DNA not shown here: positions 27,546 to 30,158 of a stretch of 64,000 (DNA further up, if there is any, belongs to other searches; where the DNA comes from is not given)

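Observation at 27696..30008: Single polypeptide fusing a eukaryotic-type phosphomannomutase (HAD) domain to an alpha-glucan phosphorylase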

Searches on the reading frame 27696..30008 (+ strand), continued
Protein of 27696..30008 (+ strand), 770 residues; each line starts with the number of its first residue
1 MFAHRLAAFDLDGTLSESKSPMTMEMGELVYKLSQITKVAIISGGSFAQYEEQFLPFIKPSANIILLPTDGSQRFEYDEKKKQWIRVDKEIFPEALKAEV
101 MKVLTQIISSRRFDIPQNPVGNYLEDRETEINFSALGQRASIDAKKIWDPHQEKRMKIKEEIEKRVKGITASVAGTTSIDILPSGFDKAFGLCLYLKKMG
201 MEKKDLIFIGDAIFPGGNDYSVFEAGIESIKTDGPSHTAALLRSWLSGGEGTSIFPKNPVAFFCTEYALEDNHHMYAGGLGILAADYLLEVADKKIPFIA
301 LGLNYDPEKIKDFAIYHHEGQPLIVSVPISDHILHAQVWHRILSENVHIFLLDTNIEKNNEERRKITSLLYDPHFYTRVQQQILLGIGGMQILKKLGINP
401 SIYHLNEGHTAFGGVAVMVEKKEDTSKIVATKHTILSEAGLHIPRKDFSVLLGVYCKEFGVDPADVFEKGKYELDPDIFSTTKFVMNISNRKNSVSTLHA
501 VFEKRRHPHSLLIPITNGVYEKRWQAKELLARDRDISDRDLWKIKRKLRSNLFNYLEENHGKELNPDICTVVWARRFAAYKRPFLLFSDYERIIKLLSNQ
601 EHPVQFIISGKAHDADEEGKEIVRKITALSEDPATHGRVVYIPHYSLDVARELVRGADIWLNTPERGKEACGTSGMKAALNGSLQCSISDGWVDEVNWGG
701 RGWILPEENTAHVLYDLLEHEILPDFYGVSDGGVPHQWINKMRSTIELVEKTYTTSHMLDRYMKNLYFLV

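Call 22: find_encoding_contigs(protein=P0064, flank=10000, max_places=2)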
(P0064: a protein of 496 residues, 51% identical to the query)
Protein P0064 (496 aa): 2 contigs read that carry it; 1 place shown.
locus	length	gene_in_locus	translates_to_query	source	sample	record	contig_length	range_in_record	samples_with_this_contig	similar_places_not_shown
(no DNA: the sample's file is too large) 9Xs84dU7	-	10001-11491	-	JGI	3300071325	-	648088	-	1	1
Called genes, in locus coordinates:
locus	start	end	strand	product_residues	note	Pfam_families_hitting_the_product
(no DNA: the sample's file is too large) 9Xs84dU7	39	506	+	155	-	-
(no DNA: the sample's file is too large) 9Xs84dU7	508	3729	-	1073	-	PF02811:PHP, PF07733:DNA_pol3_alpha, PF17657:DNA_pol3_finger, PF14579:HHH_6, PF01336:tRNA_anti-codon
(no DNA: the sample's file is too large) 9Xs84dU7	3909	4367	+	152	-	-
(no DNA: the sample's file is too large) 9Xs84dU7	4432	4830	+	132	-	PF01863:YgjP-like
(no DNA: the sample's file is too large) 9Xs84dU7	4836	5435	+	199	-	PF01351:RNase_HII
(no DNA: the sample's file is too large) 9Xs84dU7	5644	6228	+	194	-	-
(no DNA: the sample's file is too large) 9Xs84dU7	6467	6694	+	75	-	PF01783:Ribosomal_L32p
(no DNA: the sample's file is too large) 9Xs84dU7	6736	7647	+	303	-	PF01029:NusB, PF00293:NUDIX (weak)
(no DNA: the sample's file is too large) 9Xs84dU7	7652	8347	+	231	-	PF22935:RM44_endonuclase, PF14622:Ribonucleas_3_3, PF00636:Ribonuclease_3, PF00035:dsrm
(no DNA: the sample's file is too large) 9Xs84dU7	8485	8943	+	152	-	PF07963:N_methyl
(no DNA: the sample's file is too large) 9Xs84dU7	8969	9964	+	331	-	PF00768:Peptidase_S11, PF13354:Beta-lactamase2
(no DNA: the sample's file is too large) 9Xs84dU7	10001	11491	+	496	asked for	PF00343:Phosphorylase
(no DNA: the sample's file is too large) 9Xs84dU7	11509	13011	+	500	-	PF08323:Glyco_transf_5, PF20706:GT4-conflict (faint), PF00534:Glycos_transf_1, PF13692:Glyco_trans_1_4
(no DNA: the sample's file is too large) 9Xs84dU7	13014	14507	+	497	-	PF03065:Glyco_hydro_57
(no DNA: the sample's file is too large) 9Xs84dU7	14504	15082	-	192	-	PF06560:GPI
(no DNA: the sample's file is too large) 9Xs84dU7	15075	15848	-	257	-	PF08282:Hydrolase_3, PF03332:PMM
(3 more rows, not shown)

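Call 24: find_encoding_contigs(protein=P0106, flank=10000, max_places=1)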
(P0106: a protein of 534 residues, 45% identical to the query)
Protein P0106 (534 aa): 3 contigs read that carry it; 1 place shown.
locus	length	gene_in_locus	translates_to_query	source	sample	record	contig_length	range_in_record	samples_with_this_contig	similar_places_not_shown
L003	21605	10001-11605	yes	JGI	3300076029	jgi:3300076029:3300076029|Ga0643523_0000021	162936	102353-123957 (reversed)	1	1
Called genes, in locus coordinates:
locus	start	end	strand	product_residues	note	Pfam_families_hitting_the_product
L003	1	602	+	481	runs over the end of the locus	PF25917:BSH_RND (faint), PF25973:BSH_CzcB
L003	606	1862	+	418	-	PF02687:FtsX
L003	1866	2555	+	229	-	PF00005:ABC_tran, PF02463:SMC_N (weak)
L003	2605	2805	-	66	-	PF00313:CSD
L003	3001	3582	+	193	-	PF00160:Pro_isomerase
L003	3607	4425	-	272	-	-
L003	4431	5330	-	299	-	PF02557:VanY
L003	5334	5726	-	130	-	PF01741:MscL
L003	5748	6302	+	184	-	PF01300:Sua5_yciO_yrdC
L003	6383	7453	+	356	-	PF00478:IMPDH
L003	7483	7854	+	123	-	-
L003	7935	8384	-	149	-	-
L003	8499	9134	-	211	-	PF07963:N_methyl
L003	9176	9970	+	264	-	PF08282:Hydrolase_3, PF03332:PMM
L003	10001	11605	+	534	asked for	PF00343:Phosphorylase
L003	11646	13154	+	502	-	PF08323:Glyco_transf_5, PF20706:GT4-conflict (weak), PF00534:Glycos_transf_1, PF13692:Glyco_trans_1_4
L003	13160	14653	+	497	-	PF03065:Glyco_hydro_57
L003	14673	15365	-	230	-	PF27226:AF_1845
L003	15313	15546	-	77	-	-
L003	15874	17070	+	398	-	PF05631:MFS_5, PF07690:MFS_1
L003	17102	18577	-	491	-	PF07894:SACK1 (faint), PF13091:PLDc_2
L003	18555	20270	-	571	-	PF00664:ABC_membrane (faint), PF00005:ABC_tran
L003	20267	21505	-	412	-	PF00078:RVT_1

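Call 25: find_encoding_contigs(protein=P0080, flank=10000, max_places=1)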
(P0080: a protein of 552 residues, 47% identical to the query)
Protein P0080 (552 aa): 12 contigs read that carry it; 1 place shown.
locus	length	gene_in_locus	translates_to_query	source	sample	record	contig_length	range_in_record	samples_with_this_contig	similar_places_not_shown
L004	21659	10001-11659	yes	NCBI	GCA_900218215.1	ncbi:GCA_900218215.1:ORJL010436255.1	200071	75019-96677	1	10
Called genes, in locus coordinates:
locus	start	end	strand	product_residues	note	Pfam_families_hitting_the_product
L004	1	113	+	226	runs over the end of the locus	-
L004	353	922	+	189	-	PF01928:CYTH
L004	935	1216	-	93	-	-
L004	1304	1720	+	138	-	-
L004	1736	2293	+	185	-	PF00398:RrnaAD (weak), PF13649:Methyltransf_25 (weak)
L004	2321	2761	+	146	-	PF01243:PNPOx_N (weak)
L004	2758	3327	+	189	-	PF06821:Ser_hydrolase, PF12697:Abhydrolase_6 (faint)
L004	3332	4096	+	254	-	PF03372:Exo_endo_phos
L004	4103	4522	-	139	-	PF00892:EamA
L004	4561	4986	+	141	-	-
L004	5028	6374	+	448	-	PF00275:EPSP_synthase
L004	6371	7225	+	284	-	PF10648:Gmad2, PF10646:Germane (faint)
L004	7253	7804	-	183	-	-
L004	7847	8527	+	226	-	PF01637:ATPase_2 (faint), PF02463:SMC_N (weak), PF00005:ABC_tran, PF13304:AAA_21 (faint)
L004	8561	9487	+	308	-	PF18075:FtsX_ECD, PF02687:FtsX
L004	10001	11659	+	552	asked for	PF00343:Phosphorylase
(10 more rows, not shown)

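Call 26: find_encoding_contigs(protein=P0044, flank=10000, max_places=1)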
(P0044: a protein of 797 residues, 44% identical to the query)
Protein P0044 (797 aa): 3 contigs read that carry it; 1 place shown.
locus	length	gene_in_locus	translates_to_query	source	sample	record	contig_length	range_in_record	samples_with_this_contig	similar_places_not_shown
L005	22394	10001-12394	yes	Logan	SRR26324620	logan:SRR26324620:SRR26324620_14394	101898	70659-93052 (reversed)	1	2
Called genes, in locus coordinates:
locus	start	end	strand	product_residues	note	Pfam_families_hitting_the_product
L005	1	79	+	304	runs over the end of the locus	PF03724:META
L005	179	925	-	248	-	-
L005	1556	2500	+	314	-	PF00561:Abhydrolase_1, PF12697:Abhydrolase_6 (weak), PF12146:Hydrolase_4 (faint)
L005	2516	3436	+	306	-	PF01636:APH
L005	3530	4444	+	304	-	PF00089:Trypsin, PF10459:Peptidase_S46 (faint), PF13365:Trypsin_2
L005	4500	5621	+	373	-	PF07907:YibE_F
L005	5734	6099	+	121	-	PF02325:CCB3_YggT (faint)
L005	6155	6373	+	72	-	-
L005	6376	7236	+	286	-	-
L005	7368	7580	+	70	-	PF02583:Trns_repr_metal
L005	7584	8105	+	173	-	PF07291:MauE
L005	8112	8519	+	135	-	PF03713:DUF305, PF13628:DUF4142, PF03713:DUF305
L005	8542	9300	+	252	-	PF02535:Zip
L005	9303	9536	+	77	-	-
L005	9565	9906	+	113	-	PF06305:LapA_dom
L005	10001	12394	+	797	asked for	PF05116:S6PP (faint), PF08282:Hydrolase_3, PF03332:PMM, PF00343:Phosphorylase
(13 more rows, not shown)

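Call 38: find_encoding_contigs(protein=P0117, flank=8000, max_places=1)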
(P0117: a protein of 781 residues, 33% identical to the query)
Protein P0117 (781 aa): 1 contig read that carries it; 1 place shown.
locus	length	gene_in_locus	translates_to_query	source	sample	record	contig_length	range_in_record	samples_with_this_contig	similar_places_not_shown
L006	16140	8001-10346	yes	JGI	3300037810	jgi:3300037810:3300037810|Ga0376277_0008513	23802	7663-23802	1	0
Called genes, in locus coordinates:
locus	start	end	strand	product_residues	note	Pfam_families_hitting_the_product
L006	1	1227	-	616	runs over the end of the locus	PF03235:GmrSD_N, PF07510:GmrSD_C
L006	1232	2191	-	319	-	PF02086:MethyltransfD12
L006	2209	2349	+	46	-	-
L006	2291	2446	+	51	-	-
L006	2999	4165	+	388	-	PF07690:MFS_1, PF05977:MFS_3 (weak), PF07690:MFS_1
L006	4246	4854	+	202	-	PF06560:GPI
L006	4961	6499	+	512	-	PF08323:Glyco_transf_5, PF00534:Glycos_transf_1, PF13692:Glyco_trans_1_4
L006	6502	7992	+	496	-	PF01522:Polysacc_deac_1 (faint), PF03065:Glyco_hydro_57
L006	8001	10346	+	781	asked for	PF00343:Phosphorylase, PF08282:Hydrolase_3, PF03332:PMM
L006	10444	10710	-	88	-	-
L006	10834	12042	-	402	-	PF03979:Sigma70_r1_1, PF00140:Sigma70_r1_2, PF04542:Sigma70_r2, PF04539:Sigma70_r3, PF04545:Sigma70_r4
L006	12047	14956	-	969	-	PF01807:Zn_ribbon_DnaG, PF14528:LAGLIDADG_3 (faint), PF08275:DNAG_N, PF01751:Toprim, PF13155:Toprim_2, PF13362:Toprim_3 (weak), PF13662:Toprim_4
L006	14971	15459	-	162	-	PF18933:PsbP_2 (weak)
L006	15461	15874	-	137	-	-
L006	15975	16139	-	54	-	?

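Call 39: find_encoding_contigs(protein=P0048, flank=8000, max_places=1)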
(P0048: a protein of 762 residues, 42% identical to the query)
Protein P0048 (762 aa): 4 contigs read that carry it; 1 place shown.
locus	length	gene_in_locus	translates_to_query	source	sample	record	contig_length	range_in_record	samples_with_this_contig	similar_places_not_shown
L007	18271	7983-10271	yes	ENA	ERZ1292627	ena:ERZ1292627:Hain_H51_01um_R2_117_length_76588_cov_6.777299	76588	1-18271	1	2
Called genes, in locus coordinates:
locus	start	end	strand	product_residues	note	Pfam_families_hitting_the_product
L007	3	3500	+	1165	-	?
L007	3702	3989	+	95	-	-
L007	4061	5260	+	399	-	-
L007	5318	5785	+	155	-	-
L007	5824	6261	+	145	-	-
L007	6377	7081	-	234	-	-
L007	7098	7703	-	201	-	PF04542:Sigma70_r2, PF08281:Sigma70_r4_2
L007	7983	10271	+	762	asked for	PF03332:PMM (weak), PF00343:Phosphorylase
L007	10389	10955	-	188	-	PF06560:GPI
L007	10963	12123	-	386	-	PF03065:Glyco_hydro_57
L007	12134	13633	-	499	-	PF08323:Glyco_transf_5, PF13439:Glyco_transf_4 (faint), PF00534:Glycos_transf_1, PF13692:Glyco_trans_1_4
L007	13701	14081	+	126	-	PF02482:Ribosomal_S30AE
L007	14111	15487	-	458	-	PF01327:Pep_deformylase, PF00551:Formyl_trans_N, PF02911:Formyl_trans_C (faint)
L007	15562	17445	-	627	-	PF17764:PriA_3primeBD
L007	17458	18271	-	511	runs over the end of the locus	PF13443:HTH_26 (weak), PF13560:HTH_31 (weak), PF01381:HTH_3, PF00275:EPSP_synthase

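Call 43: find_related_loci(query=A1, collection=genome_contigs, flank=10000)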
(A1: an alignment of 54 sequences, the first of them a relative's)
Query A1 (770 aa) in genome_contigs; peptide patterns used: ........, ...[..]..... (x = any residue, [..] = any of these).
600 stretches matched a pattern (row limit reached: there are more); 598 encode a relative of the query (tblastn E <= 1e-3); the best 80 are kept; 80 distinct loci.
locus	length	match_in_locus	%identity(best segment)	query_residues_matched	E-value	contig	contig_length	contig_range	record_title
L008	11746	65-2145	40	126-770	4e-133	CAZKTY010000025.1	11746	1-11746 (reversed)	MAG TPA_asm: uncultured Candidatus Saccharibacteria bacterium isolate SRP142039_co2_4 genome assembly, contig: NODE_4061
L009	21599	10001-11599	39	260-767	8e-111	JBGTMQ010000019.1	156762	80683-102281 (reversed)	MAG: Candidatus Saccharimonadia bacterium isolate JTS-RE368 k141_264013, whole genome shotgun sequence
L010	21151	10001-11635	34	252-767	6e-105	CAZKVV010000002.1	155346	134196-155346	MAG TPA_asm: uncultured Pseudomonadales bacterium isolate SRP286056_co2_531 genome assembly, contig: NODE_73_length_1553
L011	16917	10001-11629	36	260-767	6e-101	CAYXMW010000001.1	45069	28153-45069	MAG TPA_asm: uncultured Pseudomonadales bacterium isolate SRP191223_co1_89 genome assembly, contig: NODE_528_length_4506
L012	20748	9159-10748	35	254-770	1e-100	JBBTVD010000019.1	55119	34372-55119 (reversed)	MAG: Patescibacteria group bacterium isolate H14-bin010_1 H14_bin010_1_000000000019, whole genome shotgun sequence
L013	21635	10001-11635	34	251-767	5e-100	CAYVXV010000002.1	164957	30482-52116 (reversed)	MAG TPA_asm: uncultured Pseudomonadales bacterium isolate SRP193661_co2_36 genome assembly, contig: NODE_47_length_16495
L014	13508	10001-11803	35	260-767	1e-96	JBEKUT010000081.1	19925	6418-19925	MAG: Bryobacteraceae bacterium isolate SPRUCE 588 SPRUCE_588_81, whole genome shotgun sequence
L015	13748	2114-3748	33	254-769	6e-95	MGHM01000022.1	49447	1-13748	MAG: Candidatus Woesebacteria bacterium RIFCSPLOWO2_01_FULL_44_24b rifcsplowo2_01_scaffold_678, whole genome shotgun seq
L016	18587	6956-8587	35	242-768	1e-94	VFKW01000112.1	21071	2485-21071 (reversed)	MAG: Candidatus Berkelbacteria bacterium isolate Bin_65_7 c_000000052269, whole genome shotgun sequence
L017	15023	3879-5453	34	255-767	5e-94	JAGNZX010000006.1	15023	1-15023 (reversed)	MAG: Candidatus Paceibacterota bacterium isolate Go_Eff_bin_87 Go_Eff_8006_length_15023_cov_6.969388, whole genome shotg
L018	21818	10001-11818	34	255-767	1e-92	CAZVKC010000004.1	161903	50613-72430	MAG TPA_asm: uncultured Solibacteraceae bacterium isolate SRP262948_co1_157 genome assembly, contig: NODE_84_length_1619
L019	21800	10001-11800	33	260-767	2e-91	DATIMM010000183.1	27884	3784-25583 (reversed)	MAG TPA_asm: Bryobacteraceae bacterium isolate SMAG_U15770 k141_1622013, whole genome shotgun sequence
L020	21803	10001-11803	34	260-767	1e-91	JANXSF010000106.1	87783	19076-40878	MAG: Acidobacteria bacterium isolate 336R_metabat_83 336R_k141_1450485, whole genome shotgun sequence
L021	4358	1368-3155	33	259-768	1e-91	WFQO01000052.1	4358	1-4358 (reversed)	MAG: Nitratifractor sp. isolate S013_65 k151_172164, whole genome shotgun sequence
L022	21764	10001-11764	34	259-768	6e-91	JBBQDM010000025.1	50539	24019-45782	MAG: Vicinamibacterales bacterium isolate Co_metawrap_1169 Cmw_1169_k141_10531700_length_50539_cov_14.9978, whole genome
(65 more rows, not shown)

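Call 55: predict_structure(alignment_id=A1)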
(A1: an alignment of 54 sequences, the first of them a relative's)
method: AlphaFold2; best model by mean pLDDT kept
length: 770 residues; sequences in the alignment: 54
mean_pLDDT: 90.8   pTM: 0.70
mean pLDDT of the five models: 90.8, 90.5, 89.0, 88.3, 87.9
residues with pLDDT >= 90: 519; 70-90: 234; 50-70: 14; < 50: 3
segments of 3 or more residues with pLDDT < 50: 249-251
pLDDT, mean of each block of 10 residues (from residue 1): 82 89 95 91 89 94 94 93 92 90 92 87 87 88 84 89 91 80 88 93 93 83 92 92 69 79 95 83 96 97 87 82 93 95 92 96 93 91 98 96 96 97 96 74 95 94 95 92 94 94 88 95 96 93 96 94 92 87 86 92 94 83 90 90 88 97 86 92 95 90 92 95 93 89 96 97 91
secondary structure, 60 per line:
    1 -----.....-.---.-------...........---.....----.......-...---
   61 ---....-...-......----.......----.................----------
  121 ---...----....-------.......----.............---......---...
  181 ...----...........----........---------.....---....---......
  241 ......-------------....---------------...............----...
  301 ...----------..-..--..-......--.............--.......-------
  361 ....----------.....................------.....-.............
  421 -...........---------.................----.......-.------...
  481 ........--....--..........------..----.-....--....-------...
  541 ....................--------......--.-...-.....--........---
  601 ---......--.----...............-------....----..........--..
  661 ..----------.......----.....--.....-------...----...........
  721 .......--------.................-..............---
elements in order (helices of 4 or more, strands of 3 or more residues): E6-10 H24-34 E38-42 H47-53 E64-67 E73-78 E83-89 H94-110 E124-126 E131-134 H142-148 H153-165 E169-174 E178-183 H188-198 E206-210 H220-224 E228-231 H235-246 E260-263 H279-293 E298-303 E324-329 E332-344 E347-353 H361-364 H375-395 E402-406 H408-420 H422-427 E428-432 E442-444 H445-458 H463-469 E478-480 H481-488 E491-494 H497-506 H521-524 H527-530 H538-560 E569-574 H583-587 H590-597 E604-609 H617-631 E639-642 H647-656 E659-662 H673-679 E684-688 H691-695 E703-705 H710-727 H736-752 H755-767
